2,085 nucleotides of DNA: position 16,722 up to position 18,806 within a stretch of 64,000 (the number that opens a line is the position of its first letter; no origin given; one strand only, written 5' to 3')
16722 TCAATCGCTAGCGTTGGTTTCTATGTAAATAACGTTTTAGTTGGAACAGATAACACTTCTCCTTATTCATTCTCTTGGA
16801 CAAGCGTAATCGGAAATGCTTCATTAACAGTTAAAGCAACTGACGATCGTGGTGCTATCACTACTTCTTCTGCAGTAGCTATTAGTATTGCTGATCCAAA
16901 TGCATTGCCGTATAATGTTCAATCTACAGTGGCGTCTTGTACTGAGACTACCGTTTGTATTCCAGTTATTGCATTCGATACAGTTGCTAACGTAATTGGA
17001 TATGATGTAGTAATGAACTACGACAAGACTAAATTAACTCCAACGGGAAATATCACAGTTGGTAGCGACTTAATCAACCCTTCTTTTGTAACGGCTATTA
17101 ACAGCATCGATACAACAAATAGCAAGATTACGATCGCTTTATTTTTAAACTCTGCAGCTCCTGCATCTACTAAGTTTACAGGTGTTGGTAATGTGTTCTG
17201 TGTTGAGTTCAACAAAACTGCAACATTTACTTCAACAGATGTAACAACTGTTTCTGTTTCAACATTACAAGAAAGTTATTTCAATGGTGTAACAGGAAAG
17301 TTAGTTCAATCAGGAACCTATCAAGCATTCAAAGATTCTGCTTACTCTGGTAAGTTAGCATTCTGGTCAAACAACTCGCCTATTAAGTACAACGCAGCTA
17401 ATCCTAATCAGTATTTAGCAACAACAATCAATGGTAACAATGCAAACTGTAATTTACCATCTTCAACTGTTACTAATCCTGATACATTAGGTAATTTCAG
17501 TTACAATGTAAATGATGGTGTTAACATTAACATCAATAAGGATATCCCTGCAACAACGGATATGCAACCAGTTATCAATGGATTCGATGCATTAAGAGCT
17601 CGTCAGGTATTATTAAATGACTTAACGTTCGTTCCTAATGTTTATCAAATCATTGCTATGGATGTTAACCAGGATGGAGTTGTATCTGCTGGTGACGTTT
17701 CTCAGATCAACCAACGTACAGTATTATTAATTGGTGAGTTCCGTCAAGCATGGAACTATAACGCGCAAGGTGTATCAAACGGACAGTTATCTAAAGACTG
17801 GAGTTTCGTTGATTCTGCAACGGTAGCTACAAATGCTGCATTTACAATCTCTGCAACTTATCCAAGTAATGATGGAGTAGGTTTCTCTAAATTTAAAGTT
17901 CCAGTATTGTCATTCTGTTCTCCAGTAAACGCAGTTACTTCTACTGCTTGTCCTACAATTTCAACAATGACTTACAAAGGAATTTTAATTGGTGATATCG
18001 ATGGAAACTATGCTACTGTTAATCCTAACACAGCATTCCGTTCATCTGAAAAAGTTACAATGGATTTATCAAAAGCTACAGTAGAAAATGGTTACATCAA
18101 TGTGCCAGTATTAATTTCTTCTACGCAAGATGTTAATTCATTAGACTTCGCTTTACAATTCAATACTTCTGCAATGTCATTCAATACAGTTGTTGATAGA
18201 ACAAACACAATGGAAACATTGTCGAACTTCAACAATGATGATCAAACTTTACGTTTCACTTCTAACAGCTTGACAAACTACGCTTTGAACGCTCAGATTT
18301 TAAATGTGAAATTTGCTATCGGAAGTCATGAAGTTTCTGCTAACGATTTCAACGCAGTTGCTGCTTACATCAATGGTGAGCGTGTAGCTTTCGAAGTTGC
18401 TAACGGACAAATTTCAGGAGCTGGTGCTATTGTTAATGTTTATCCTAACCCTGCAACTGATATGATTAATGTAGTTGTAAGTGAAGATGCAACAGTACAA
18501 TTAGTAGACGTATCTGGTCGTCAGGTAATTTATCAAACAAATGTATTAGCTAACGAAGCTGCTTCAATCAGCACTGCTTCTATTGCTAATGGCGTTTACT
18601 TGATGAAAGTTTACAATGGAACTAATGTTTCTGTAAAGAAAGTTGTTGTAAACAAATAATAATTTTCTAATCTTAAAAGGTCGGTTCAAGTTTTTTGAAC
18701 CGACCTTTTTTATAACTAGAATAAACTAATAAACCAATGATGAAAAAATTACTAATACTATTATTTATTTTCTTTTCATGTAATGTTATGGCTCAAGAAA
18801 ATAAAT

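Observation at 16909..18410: Cohesin-like and dockerin-like modules spread over three adjacent T9SS-locus genes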

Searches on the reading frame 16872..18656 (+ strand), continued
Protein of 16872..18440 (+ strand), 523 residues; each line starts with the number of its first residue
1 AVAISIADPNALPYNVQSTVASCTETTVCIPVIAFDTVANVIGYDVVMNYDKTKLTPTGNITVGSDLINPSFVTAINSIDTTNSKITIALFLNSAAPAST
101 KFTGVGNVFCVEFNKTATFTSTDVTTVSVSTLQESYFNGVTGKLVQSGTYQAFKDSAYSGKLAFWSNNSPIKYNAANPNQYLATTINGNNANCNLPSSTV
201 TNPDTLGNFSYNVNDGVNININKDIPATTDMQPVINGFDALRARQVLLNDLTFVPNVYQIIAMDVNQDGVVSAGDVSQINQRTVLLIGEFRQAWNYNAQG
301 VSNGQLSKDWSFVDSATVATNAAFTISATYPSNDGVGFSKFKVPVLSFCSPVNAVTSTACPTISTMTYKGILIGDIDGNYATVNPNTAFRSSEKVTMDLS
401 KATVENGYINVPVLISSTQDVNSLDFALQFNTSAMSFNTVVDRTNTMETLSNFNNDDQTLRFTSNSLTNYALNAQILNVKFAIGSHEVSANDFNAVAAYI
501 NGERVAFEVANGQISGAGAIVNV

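Call 89: search_protein_families(library=pfam, proteins=[L018:7121-8530:+, L009:11925-12764:+, L039:11923-12594:+, L010:3184-4074:+, L035:5795-6382:+, L055:15449-15892:+], max_evalue=0.01)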
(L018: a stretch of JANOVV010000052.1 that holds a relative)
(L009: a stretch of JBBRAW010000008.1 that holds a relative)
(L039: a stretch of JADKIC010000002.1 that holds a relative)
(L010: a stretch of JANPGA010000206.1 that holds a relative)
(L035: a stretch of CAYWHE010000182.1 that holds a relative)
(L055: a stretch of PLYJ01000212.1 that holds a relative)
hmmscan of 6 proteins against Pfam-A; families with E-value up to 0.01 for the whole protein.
L018:7121-8530:+ (470 aa): 1 family
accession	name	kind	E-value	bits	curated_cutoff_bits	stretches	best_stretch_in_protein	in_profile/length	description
PF00404.24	Dockerin_1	-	0.0002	21.9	22.9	1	411-456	2-51/57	Dockerin type I domain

L009:11925-12764:+ (280 aa): 1 family
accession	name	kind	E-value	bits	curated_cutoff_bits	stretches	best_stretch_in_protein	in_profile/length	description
PF00404.24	Dockerin_1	-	0.0071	17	22.9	1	226-270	2-51/57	Dockerin type I domain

L039:11923-12594:+ (224 aa): 0 families

L010:3184-4074:+ (297 aa): 2 families
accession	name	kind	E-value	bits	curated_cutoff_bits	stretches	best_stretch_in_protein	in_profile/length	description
PF19081.6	Ig_7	-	6.1e-09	36.5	27.3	1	88-165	8-84/84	Ig-like domain CHU_C associated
PF00404.24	Dockerin_1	-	0.0016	19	22.9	1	243-288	2-52/57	Dockerin type I domain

L035:5795-6382:+ (196 aa): 1 family
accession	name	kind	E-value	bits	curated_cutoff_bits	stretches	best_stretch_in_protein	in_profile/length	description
PF13927.12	Ig_3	-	0.001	19.9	30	1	46-121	3-78/78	Immunoglobulin domain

L055:15449-15892:+ (148 aa): 1 family
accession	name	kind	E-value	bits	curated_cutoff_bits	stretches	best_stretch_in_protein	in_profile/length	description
PF00404.24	Dockerin_1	-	6.8e-06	26.6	22.9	0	94-109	2-17/57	Dockerin type I domain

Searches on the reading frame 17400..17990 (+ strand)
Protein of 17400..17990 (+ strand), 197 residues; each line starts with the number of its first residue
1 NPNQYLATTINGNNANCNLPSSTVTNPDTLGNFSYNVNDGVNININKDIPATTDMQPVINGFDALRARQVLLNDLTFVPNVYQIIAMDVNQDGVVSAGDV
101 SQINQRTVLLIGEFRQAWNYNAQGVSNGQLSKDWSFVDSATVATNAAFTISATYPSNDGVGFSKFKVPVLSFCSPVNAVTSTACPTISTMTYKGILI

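Call 9: search_protein_families(library=pfam, proteins=[window:17400-17990:+], max_evalue=10)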
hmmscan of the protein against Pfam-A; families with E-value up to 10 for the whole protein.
window:17400-17990:+ (197 aa): 1 family
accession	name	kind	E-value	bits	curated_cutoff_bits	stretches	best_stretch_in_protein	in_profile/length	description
PF00404.24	Dockerin_1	-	0.0002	21.9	22.9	1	58-105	9-54/57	Dockerin type I domain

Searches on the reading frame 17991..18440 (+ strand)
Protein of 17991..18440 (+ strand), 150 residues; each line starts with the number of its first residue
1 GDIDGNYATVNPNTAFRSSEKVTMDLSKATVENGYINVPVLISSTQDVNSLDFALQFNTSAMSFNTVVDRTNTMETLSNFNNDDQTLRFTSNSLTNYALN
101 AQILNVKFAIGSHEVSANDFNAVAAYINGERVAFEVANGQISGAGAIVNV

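Call 9: search_protein_families(library=pfam, proteins=[window:17991-18440:+], max_evalue=10)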
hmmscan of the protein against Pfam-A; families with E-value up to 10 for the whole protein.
window:17991-18440:+ (150 aa): 0 families

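Call 24: search_solved_structures(query=A2, max_evalue=10, show_alignments=2)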
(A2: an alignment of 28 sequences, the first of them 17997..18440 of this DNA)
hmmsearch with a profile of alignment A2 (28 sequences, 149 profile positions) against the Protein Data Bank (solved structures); distinct sequences matched with E-value up to 10: 3.
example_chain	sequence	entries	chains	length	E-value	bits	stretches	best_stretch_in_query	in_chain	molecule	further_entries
2xdh_A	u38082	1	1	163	0.023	17.8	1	33-118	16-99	COHESIN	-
2csx_A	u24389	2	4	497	1.2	12.2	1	60-101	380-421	Methionyl-tRNA synthetase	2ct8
2wnr_B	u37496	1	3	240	1.7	11.7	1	17-42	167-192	PROBABLE EXOSOME COMPLEX EXONUCLEASE 1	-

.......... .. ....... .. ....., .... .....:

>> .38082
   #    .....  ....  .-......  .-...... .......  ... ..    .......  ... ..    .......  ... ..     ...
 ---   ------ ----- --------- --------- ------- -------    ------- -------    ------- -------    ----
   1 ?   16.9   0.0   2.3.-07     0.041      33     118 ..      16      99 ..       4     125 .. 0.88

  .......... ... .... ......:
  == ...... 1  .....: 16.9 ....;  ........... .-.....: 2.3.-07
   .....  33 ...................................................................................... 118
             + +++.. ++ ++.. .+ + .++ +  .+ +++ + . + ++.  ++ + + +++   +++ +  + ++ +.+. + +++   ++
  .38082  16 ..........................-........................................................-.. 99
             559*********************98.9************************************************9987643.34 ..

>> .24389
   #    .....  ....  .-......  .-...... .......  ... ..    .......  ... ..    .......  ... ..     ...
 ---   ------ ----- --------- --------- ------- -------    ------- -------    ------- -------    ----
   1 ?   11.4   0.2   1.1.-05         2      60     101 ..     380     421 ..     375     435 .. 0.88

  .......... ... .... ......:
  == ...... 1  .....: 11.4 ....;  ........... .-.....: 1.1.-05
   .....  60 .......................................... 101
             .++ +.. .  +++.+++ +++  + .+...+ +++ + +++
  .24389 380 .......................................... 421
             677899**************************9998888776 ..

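Call 27: search_protein_families(library=pfam, alignment_id=A2, max_evalue=0.01)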
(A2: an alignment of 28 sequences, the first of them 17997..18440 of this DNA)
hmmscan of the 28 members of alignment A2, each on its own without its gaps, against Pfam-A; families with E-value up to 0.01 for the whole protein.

A. member 1, window:17997-18440:+ (148 aa): 0 families

B. families by the number of members that match (of 28 scanned): 5 families
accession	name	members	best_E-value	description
PF00963.24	Cohesin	12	7.3e-07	Cohesin domain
PF23614.1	DUF7141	1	0.00017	Domain of unknown function (DUF7141)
PF03491.18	5HT_transport_N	1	0.003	Serotonin (5-HT) neurotransmitter transporter, N-terminus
PF03442.20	CBM_X2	1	0.0042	Carbohydrate binding domain X2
PF03777.18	ChpA-C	1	0.0081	ChpA-C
